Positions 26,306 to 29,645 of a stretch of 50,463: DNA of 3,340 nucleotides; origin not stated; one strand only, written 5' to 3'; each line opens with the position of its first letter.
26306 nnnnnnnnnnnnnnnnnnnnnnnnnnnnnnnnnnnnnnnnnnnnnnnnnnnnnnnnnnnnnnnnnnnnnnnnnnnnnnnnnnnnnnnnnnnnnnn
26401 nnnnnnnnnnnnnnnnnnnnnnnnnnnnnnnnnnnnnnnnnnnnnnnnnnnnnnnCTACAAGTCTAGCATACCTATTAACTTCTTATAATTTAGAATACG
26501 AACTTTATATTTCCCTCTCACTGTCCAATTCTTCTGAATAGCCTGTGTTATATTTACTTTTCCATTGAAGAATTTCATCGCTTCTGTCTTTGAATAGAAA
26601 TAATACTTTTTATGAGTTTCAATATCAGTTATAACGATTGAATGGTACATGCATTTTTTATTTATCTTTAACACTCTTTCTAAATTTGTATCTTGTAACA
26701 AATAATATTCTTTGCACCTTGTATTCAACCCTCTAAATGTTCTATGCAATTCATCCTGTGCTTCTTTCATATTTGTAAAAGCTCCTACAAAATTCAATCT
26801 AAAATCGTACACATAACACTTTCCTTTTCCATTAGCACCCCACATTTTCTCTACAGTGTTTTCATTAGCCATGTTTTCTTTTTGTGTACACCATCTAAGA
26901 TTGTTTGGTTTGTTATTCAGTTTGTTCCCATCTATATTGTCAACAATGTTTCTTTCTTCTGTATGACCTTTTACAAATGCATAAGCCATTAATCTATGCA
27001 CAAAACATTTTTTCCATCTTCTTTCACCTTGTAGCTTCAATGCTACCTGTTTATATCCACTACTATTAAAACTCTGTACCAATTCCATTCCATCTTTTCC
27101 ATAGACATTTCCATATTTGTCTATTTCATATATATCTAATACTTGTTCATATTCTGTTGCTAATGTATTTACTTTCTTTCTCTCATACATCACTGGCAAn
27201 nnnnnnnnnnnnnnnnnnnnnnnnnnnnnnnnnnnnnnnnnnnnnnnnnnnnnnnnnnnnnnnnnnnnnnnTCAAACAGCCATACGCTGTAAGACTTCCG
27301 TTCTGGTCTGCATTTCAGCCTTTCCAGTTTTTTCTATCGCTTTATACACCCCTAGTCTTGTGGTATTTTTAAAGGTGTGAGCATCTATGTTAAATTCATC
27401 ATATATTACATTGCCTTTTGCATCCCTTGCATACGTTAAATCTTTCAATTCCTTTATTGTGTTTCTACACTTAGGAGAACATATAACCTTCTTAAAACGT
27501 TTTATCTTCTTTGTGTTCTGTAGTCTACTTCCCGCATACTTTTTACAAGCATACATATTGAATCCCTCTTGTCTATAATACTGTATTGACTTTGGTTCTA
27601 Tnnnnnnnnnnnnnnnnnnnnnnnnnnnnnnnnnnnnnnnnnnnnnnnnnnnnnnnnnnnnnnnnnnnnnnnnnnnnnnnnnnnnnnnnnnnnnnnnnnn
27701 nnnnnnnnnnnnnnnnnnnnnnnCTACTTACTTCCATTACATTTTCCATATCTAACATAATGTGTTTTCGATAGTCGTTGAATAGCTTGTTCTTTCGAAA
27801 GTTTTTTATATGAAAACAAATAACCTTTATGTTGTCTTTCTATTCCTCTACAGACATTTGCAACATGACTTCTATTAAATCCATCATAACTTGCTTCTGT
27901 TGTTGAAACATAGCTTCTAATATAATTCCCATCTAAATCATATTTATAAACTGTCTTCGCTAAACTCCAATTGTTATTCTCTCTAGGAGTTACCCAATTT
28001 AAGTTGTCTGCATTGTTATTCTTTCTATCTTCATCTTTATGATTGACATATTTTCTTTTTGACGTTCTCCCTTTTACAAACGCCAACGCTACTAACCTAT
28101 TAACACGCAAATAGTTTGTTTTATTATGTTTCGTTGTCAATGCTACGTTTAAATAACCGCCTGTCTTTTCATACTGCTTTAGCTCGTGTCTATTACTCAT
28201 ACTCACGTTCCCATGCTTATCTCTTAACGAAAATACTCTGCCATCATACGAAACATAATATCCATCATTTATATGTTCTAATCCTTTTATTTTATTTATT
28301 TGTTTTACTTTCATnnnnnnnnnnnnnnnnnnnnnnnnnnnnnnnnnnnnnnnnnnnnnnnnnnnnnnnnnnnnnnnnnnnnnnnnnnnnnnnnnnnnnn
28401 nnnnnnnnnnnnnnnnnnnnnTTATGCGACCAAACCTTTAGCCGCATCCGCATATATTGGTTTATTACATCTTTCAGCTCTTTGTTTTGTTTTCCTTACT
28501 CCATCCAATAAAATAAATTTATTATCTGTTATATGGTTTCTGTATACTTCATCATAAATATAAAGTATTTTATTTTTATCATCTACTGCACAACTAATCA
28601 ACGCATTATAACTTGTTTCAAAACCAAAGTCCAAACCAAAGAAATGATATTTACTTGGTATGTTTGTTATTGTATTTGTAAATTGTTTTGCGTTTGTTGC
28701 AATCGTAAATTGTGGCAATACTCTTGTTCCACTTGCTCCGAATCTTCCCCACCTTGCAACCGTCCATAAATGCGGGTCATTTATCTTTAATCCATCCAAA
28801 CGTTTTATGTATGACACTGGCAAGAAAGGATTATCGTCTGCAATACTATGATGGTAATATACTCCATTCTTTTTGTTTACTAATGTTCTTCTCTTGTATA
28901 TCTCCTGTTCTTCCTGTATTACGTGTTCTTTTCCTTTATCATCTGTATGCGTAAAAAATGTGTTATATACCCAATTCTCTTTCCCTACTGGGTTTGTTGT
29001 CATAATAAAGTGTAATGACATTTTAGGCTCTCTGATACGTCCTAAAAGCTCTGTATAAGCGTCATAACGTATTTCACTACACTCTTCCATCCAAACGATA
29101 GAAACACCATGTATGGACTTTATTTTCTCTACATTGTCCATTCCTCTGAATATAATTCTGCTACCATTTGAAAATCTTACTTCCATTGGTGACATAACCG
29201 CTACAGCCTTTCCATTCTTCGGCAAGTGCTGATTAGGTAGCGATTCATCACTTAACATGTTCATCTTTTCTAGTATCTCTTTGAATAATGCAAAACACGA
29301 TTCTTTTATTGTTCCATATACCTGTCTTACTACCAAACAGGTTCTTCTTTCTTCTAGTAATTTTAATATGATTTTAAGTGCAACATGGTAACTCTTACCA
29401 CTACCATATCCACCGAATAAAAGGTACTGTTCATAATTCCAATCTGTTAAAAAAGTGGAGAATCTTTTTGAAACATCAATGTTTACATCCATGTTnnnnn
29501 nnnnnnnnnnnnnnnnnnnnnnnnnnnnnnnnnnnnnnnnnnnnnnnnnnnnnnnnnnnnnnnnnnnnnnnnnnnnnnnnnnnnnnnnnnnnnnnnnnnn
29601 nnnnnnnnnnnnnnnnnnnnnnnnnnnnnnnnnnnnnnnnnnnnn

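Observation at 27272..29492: terL interrupted by a putative group I intron that carries an HNH homing endonuclease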

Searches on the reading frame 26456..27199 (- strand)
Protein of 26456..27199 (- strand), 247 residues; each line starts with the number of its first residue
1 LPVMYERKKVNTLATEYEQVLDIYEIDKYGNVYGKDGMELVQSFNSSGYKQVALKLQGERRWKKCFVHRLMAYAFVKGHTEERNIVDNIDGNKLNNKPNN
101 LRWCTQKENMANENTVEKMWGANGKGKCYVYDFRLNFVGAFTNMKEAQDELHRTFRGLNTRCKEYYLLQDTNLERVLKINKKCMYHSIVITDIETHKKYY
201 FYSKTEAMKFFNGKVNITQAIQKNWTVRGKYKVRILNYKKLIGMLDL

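Call 4: search_protein_families(library=pfam, proteins=[window:26456-27199:-], max_evalue=0.1)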
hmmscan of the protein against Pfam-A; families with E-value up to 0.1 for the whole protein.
window:26456-27199:- (247 aa): 3 families
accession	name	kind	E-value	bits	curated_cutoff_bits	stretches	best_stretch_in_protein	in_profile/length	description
PF13392.12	HNH_3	-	1e-09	38.3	24.8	1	66-111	2-46/46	HNH endonuclease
PF07453.19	NUMOD1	-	7e-05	23.4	22.8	0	187-215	2-30/37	NUMOD1 domain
PF01861.22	BpsA_C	-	0.021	14.6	27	1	161-239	142-222/243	Branched-chain polyamine synthase A C-terminal domain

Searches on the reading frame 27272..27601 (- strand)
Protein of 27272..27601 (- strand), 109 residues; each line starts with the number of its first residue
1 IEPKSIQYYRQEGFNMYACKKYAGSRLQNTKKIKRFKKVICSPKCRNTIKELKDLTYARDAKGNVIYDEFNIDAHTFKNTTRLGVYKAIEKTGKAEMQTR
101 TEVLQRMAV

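Call 4: search_protein_families(library=pfam, proteins=[window:27272-27601:-], max_evalue=0.1)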
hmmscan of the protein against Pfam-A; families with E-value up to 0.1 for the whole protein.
window:27272-27601:- (109 aa): 1 family
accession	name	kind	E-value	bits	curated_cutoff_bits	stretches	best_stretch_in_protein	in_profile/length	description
PF17288.8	Terminase_3C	-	2.3e-18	67.5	26.7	1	1-76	60-145/155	Terminase RNAseH like domain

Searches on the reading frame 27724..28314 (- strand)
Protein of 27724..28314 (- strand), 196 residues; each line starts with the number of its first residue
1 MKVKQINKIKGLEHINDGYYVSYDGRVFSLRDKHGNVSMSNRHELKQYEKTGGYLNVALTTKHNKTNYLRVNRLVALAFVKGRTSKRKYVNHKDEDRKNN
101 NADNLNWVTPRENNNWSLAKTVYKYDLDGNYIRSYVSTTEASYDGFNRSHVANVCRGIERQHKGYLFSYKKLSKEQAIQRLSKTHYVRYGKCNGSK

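Call 4: search_protein_families(library=pfam, proteins=[window:27724-28314:-], max_evalue=0.1)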
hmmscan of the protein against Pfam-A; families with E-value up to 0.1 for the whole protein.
window:27724-28314:- (196 aa): 4 families
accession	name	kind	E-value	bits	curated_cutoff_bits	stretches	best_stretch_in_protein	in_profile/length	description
PF13392.12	HNH_3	-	3.2e-07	30.3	24.8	1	76-114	7-45/46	HNH endonuclease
PF22083.2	I-HmuI_NUMOD-like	-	0.0017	18.3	27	1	133-167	10-45/46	DNA endonuclease I-HmuI-like, NUMOD-like domain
PF07453.19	NUMOD1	-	0.0071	17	22.8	1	120-142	1-23/37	NUMOD1 domain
PF07463.16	NUMOD4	-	0.013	16.2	23.4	1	8-60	5-49/49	NUMOD4 motif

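Call 39: search_solved_structures(query=window:27727-28314:-, max_evalue=0.01, show_alignments=1)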
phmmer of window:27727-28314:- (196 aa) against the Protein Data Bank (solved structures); distinct sequences matched with E-value up to 0.01: 1.
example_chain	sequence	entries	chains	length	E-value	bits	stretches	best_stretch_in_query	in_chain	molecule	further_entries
1u3e_M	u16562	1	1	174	3.4e-09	40.1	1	18-170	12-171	HNH homing endonuclease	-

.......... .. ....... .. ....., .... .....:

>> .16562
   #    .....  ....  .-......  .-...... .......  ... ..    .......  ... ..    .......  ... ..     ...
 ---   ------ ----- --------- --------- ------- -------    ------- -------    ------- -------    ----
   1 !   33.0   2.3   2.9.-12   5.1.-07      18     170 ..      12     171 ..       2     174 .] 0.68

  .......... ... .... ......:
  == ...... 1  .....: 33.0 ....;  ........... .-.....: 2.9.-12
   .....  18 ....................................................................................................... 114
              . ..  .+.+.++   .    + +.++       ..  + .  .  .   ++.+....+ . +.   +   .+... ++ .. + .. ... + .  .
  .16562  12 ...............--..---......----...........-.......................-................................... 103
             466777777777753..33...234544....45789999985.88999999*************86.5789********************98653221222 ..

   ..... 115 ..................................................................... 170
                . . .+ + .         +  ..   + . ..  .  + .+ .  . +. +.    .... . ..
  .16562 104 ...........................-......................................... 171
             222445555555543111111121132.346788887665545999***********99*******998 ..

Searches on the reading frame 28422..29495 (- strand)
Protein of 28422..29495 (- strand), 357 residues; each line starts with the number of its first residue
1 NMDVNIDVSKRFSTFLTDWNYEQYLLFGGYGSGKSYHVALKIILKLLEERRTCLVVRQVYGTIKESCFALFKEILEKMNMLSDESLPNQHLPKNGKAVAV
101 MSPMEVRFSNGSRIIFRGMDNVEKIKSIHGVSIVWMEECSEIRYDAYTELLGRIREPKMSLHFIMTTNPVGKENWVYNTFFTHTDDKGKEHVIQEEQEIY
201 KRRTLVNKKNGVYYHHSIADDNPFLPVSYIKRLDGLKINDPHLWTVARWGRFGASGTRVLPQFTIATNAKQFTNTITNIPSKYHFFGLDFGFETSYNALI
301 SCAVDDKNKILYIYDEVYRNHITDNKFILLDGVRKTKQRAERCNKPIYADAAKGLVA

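Call 4: search_protein_families(library=pfam, proteins=[window:28422-29495:-], max_evalue=0.1)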
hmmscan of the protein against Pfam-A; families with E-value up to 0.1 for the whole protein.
window:28422-29495:- (357 aa): 4 families
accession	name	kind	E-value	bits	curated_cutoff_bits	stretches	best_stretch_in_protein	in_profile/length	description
PF04466.19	Terminase_3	-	1.1e-57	195.3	23.2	1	25-250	6-200/201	Phage terminase large subunit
PF03237.21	Terminase_6N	-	1.4e-09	38.4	22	1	27-226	3-176/215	Terminase large subunit, T4likevirus-type, N-terminal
PF17288.8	Terminase_3C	-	4.3e-07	30.9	26.7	1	289-326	1-40/155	Terminase RNAseH like domain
PF05406.20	WGR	-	0.034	14.7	22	0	243-274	30-61/79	WGR domain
